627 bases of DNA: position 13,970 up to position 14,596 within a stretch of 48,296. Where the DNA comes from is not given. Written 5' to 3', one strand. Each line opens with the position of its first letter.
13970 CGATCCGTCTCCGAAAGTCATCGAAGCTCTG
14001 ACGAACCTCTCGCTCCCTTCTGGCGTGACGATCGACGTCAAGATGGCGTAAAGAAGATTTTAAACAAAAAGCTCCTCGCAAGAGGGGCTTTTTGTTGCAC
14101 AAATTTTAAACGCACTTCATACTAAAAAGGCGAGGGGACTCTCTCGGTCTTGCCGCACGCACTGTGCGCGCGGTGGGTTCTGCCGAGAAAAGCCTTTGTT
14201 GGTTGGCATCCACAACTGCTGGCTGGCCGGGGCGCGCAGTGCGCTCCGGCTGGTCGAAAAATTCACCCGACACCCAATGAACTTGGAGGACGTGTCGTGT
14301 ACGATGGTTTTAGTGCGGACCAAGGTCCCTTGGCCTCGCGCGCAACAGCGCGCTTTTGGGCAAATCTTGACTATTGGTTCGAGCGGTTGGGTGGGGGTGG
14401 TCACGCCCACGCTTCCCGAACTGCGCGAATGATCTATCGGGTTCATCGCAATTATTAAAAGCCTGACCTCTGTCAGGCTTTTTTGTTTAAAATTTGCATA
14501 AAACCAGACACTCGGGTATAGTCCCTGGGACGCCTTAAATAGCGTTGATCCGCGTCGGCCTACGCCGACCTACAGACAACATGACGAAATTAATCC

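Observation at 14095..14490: Independent promoter-to-terminator unit encoding a roughly 330-nt GC-rich structured RNA between rpsJ and rplC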

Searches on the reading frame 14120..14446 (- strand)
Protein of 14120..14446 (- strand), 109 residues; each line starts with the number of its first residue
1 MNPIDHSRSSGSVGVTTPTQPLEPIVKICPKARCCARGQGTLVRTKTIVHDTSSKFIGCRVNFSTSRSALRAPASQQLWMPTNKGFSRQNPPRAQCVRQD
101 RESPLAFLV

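Call 27: search_protein_families(library=pfam, proteins=[window:14120-14446:-], max_evalue=10)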
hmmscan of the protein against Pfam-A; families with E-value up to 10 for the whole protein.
window:14120-14446:- (109 aa): 0 families

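Call 28: find_homologous_proteins(query=window:14120-14446:-, max_evalue=1)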
Query window:14120-14446:-: 4 candidates shared short words with the query, none scored E <= 1.
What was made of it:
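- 14117..14446 (-): ORF of 109 aa with an ATG start. It is the exact antisense frame of the 102-aa ORF. No homologue (call 28).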

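Call 37: search_protein_families(library=phrogs, proteins=[window:14120-14446:-], max_evalue=1)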
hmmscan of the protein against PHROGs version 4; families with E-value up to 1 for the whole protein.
window:14120-14446:- (109 aa): 1 family
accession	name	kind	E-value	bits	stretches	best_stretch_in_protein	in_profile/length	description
phrog_7747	-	unknown function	0.27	12.3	1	24-55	3-34/63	-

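Call 38: search_protein_families(library=ncbifam, proteins=[window:14120-14446:-], max_evalue=1)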
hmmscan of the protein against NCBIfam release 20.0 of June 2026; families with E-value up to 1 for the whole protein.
window:14120-14446:- (109 aa): 0 families

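Call 89: predict_structure(protein=window:14120-14446:-)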
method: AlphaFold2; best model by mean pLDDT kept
length: 109 residues; sequences in the alignment: 1
mean_pLDDT: 46.9   pTM: 0.32
mean pLDDT of the five models: 46.9, 40.4, 39.2, 37.3, 35.2
residues with pLDDT >= 90: 0; 70-90: 1; 50-70: 41; < 50: 67
segments of 3 or more residues with pLDDT < 50: 11-23, 66-109
pLDDT, mean of each block of 10 residues (from residue 1): 49 47 51 51 58 64 49 43 37 37 30
secondary structure, 60 per line:
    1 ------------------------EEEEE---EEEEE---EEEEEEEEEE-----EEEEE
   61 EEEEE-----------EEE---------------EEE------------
elements in order: E25-29 E33-37 E41-50 E56-65 E77-79 E95-97
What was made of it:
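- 14117..14446 (-): AF2 mean pLDDT 46.9 (call 89).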

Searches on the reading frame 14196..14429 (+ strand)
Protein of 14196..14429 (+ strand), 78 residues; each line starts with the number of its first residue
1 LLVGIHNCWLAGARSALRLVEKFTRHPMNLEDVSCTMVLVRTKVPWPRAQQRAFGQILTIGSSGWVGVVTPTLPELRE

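Call 27: search_protein_families(library=pfam, proteins=[window:14196-14429:+], max_evalue=10)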
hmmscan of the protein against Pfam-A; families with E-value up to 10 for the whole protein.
window:14196-14429:+ (78 aa): 1 family
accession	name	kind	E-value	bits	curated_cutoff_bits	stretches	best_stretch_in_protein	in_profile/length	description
PF11039.13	DUF2824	-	0.0058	17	25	1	2-49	60-109/151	Protein of unknown function (DUF2824)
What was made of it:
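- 14196..14432 (+): ORF of 78 aa with a TTG start (in-frame ATGs at 14277 and 14304). This is the rival small-protein reading. Weak Pfam DUF2824 hit, E=0.006, below cut-off (call 27).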

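Call 39: search_solved_structures(query=window:14196-14429:+, max_evalue=10, show_alignments=2)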
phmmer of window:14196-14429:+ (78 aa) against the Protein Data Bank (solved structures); distinct sequences matched with E-value up to 10: 1.
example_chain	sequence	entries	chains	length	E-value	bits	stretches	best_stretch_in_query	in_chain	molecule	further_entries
2et6_A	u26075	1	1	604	0.38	14.1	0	31-62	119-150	(3R)-hydroxyacyl-CoA dehydrogenase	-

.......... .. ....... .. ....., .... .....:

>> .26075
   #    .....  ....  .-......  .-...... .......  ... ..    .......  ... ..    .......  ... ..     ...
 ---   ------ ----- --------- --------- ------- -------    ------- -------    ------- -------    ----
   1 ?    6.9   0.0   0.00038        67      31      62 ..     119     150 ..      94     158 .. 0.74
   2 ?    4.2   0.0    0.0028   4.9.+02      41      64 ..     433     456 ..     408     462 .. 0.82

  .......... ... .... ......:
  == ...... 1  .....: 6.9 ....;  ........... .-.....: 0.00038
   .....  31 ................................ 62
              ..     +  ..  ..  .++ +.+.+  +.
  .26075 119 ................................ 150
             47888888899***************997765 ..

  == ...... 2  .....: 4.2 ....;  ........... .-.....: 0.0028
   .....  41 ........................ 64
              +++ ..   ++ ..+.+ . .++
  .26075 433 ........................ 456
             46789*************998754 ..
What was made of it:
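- The only weak hits are mutually inconsistent: DUF2824 at E=0.006 and one SDR chain at E=0.38 (calls 27, 39).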

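Call 44: predict_structure(protein=window:14196-14429:+)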
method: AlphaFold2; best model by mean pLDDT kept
length: 78 residues; sequences in the alignment: 1
mean_pLDDT: 56.6   pTM: 0.35
mean pLDDT of the five models: 56.6, 54.6, 45.7, 43.5, 42.1
residues with pLDDT >= 90: 0; 70-90: 1; 50-70: 64; < 50: 13
segments of 3 or more residues with pLDDT < 50: 1-3, 54-56, 58-62
pLDDT, mean of each block of 10 residues (from residue 1): 52 62 66 59 58 48 53 53
secondary structure, 60 per line:
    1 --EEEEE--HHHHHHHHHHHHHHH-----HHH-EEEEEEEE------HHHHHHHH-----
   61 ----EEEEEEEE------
elements in order: E3-7 H10-24 E34-41 H48-55 E65-72
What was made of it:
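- On Protein-coding gene: AF2 mean pLDDT 56.6 and 46.9 (calls 44, 89).
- AF2 gives a beta-alpha-beta-alpha-beta model at pLDDT 56.6, against 46.9 for the antisense ORF (calls 44, 89).
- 14196..14432 (+): AF2 mean pLDDT 56.6 (call 44).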
